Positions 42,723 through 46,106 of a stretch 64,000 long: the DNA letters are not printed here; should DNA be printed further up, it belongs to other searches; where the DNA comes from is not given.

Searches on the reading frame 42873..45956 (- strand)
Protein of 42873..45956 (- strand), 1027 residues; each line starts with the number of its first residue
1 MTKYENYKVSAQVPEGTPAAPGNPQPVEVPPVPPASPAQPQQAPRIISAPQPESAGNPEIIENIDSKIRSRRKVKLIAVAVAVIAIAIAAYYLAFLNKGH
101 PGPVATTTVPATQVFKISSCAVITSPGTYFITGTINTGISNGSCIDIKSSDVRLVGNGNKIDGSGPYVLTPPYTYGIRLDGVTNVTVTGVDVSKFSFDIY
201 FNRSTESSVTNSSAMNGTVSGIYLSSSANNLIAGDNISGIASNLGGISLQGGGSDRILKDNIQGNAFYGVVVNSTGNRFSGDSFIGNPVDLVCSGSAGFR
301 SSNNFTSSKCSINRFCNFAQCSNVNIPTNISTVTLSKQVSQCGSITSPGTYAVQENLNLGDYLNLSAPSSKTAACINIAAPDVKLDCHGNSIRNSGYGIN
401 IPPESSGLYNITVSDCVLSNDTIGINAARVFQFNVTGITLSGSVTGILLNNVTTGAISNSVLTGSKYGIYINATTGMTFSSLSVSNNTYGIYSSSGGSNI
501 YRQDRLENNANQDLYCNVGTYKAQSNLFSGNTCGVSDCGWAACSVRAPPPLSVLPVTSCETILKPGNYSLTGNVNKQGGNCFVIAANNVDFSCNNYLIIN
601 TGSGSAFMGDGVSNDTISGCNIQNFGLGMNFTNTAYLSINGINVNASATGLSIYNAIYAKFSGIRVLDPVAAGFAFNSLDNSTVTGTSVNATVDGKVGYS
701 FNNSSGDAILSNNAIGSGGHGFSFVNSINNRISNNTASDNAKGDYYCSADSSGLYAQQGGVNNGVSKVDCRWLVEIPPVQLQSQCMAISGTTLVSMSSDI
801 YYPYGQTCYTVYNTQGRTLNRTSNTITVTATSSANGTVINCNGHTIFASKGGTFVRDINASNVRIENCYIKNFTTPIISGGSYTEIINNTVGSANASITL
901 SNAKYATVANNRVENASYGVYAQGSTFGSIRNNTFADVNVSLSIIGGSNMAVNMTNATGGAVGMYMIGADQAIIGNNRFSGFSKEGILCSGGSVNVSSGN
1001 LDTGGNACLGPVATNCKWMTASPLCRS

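Call 73: search_protein_families(library=pfam, proteins=[window:42873-45956:-], max_evalue=0.001)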
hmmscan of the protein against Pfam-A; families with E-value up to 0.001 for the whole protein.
window:42873-45956:- (1027 aa): 2 families
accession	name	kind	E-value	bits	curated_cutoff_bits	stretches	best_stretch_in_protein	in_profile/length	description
PF05048.19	NosD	-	2.4e-24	86.4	23.6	4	135-308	25-189/212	Periplasmic copper-binding protein (NosD)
PF13229.12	Beta_helix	-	1.7e-21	77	25.9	3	148-304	6-156/158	Right handed beta helix region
